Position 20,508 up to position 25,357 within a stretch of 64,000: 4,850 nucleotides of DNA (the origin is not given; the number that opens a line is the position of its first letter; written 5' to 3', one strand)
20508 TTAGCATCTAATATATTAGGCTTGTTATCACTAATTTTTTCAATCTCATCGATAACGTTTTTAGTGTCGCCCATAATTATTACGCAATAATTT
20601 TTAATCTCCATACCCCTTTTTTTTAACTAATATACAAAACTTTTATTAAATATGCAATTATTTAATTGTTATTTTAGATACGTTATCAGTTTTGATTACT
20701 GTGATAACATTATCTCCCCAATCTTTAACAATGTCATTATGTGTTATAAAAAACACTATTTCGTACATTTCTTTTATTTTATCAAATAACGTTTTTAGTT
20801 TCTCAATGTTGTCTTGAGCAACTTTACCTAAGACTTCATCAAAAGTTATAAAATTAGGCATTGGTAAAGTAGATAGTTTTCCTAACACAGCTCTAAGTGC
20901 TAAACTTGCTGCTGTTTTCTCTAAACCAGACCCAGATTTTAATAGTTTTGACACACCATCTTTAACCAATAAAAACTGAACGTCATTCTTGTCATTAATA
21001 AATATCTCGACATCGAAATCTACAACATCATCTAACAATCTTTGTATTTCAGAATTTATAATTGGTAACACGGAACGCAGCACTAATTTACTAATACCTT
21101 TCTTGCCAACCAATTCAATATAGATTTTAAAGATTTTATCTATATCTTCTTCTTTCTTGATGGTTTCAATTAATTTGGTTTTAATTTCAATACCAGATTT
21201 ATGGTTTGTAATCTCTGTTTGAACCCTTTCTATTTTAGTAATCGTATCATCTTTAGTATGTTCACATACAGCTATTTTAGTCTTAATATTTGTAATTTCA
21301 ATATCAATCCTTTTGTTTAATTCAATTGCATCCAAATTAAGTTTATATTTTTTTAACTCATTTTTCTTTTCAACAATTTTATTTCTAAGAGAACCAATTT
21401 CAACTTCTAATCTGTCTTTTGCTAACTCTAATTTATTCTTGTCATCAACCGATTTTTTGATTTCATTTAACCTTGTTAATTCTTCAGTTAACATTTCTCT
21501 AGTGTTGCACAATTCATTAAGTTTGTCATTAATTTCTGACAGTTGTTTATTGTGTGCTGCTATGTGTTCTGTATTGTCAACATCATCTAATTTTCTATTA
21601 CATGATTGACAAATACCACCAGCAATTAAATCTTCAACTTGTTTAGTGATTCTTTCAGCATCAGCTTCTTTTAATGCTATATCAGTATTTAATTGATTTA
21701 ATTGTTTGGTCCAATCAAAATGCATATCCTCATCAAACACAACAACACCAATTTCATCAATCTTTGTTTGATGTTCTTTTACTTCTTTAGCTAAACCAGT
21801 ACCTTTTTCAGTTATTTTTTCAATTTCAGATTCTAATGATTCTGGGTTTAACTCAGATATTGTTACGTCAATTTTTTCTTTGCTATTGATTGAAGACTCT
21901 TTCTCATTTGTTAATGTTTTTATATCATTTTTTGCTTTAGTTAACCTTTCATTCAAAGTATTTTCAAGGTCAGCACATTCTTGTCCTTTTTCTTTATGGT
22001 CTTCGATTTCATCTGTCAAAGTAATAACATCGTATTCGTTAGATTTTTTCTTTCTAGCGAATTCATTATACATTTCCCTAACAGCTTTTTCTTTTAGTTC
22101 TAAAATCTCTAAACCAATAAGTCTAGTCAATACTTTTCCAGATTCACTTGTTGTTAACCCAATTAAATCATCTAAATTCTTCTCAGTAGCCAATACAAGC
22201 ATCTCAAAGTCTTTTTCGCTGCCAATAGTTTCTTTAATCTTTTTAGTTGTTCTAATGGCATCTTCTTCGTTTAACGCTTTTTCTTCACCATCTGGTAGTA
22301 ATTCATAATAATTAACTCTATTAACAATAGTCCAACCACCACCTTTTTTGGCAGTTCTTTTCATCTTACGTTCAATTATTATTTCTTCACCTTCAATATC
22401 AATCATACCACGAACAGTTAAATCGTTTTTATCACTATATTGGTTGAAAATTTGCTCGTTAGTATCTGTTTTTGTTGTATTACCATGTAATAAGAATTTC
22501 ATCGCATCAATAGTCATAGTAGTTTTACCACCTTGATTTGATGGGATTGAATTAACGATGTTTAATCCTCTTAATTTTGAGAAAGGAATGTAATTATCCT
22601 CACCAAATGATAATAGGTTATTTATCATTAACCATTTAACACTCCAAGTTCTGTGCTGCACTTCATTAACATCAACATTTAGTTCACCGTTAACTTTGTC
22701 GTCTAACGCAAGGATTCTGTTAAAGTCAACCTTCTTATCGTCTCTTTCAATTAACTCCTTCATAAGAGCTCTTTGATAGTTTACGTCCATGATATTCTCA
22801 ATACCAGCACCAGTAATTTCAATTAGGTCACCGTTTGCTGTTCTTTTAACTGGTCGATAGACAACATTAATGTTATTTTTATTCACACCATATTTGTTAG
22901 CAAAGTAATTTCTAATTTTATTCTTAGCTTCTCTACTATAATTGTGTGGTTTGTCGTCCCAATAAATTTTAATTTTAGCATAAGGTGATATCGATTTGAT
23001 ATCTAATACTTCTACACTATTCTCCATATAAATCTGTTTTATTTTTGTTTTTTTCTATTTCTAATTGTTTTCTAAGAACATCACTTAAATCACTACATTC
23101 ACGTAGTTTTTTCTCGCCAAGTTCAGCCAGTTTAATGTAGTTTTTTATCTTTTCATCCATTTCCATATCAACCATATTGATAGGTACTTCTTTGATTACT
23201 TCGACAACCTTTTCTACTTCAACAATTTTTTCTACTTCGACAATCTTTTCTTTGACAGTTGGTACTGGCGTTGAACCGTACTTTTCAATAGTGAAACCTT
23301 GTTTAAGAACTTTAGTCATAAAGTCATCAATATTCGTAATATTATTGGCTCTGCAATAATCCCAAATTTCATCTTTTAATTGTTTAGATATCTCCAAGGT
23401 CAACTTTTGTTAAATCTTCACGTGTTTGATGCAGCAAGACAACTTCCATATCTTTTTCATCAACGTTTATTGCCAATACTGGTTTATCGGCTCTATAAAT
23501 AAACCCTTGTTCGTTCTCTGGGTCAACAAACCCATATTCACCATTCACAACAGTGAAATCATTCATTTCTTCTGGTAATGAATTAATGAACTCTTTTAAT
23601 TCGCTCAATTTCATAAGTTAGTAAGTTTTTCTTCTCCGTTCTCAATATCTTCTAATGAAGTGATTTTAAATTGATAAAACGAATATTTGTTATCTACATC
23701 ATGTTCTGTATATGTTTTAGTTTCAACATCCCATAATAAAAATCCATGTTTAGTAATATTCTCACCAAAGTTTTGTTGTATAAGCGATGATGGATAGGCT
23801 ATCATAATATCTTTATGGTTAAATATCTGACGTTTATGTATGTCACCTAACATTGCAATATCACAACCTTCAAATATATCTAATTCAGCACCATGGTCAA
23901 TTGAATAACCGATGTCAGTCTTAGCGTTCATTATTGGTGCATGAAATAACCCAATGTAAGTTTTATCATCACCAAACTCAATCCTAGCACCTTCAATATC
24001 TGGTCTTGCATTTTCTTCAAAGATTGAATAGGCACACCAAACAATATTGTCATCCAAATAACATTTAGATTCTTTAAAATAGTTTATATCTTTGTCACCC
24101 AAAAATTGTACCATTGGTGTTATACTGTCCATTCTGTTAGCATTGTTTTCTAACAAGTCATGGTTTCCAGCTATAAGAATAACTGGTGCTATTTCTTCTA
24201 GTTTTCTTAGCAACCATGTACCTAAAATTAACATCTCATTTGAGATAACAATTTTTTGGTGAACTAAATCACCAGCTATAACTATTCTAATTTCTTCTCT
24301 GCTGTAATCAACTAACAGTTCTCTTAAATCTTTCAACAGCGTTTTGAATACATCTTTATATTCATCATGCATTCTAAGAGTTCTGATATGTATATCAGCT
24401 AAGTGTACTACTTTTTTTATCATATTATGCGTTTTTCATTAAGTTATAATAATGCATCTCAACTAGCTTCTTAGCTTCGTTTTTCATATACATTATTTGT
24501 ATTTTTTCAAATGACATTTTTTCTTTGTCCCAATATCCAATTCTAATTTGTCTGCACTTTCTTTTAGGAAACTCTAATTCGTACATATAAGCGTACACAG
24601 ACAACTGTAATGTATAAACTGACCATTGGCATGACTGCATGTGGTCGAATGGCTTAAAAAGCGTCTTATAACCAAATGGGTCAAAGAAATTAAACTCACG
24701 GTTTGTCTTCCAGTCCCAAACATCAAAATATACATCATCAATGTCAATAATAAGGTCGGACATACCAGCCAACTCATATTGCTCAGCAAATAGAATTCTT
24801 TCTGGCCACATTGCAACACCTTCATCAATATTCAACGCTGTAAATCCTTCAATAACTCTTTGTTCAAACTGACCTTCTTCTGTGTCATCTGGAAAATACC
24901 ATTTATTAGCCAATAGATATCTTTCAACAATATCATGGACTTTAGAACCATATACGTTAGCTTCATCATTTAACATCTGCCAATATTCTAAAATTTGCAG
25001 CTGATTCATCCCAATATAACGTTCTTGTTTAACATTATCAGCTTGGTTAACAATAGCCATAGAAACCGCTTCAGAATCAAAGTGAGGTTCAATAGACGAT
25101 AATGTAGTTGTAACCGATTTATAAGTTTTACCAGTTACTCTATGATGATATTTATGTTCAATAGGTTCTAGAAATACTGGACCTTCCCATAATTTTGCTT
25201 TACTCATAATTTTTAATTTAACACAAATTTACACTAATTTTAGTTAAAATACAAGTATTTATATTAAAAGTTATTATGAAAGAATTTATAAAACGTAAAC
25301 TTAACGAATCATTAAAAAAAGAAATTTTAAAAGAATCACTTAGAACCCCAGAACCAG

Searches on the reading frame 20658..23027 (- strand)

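Call 69: search_protein_families(library=phrogs, proteins=[window:20658-23027:-], max_evalue=0.001)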
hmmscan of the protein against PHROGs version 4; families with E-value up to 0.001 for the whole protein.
window:20658-23027:- (789 aa): 3 families
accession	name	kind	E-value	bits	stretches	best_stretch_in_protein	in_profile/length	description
phrog_77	-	DNA, RNA and nucleotide metabolism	8.7e-51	174.4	1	85-787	257-953/967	SbcC-like subunit of palindrome specific endonuclease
phrog_35725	-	other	3.2e-06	26.1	1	449-787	1027-1369/1376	metallo-phosphoesterase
phrog_21388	-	DNA, RNA and nucleotide metabolism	3.4e-05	24.9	1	154-228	32-105/126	exonuclease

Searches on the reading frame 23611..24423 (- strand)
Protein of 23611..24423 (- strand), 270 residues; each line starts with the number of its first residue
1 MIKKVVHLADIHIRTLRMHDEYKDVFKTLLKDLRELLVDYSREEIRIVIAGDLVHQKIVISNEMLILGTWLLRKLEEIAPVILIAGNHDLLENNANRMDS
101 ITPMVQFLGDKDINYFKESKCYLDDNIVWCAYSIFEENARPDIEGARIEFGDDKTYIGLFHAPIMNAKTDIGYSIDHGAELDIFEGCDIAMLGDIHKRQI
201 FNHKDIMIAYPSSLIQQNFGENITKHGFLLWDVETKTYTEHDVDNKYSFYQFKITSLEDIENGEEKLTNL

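Call 69: search_protein_families(library=phrogs, proteins=[window:23611-24423:-], max_evalue=0.001)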
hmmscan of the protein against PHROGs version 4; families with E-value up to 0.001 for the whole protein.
window:23611-24423:- (270 aa): 2 families
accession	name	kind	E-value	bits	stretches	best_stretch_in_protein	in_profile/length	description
phrog_100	-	DNA, RNA and nucleotide metabolism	5.6e-20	72.4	1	1-256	27-272/989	SbcD-like subunit of palindrome specific endonuclease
phrog_1649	-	other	8.5e-05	22.3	1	3-106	36-114/308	metallo-phosphoesterase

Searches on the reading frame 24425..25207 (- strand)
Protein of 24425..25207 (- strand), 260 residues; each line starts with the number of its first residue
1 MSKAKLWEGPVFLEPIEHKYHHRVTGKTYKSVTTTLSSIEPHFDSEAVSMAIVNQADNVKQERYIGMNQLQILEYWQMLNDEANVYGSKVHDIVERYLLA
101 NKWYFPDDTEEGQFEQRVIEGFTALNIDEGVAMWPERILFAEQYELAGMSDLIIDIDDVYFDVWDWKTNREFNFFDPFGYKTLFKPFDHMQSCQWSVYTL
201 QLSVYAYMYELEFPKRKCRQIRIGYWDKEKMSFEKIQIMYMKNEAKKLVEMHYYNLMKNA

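Call 69: search_protein_families(library=phrogs, proteins=[window:24425-25207:-], max_evalue=0.001)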
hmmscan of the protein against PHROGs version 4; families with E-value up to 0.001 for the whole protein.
window:24425-25207:- (260 aa): 1 family
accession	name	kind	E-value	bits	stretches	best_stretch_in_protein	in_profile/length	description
phrog_298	-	DNA, RNA and nucleotide metabolism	4.4e-18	66.7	1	16-253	54-257/293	exonuclease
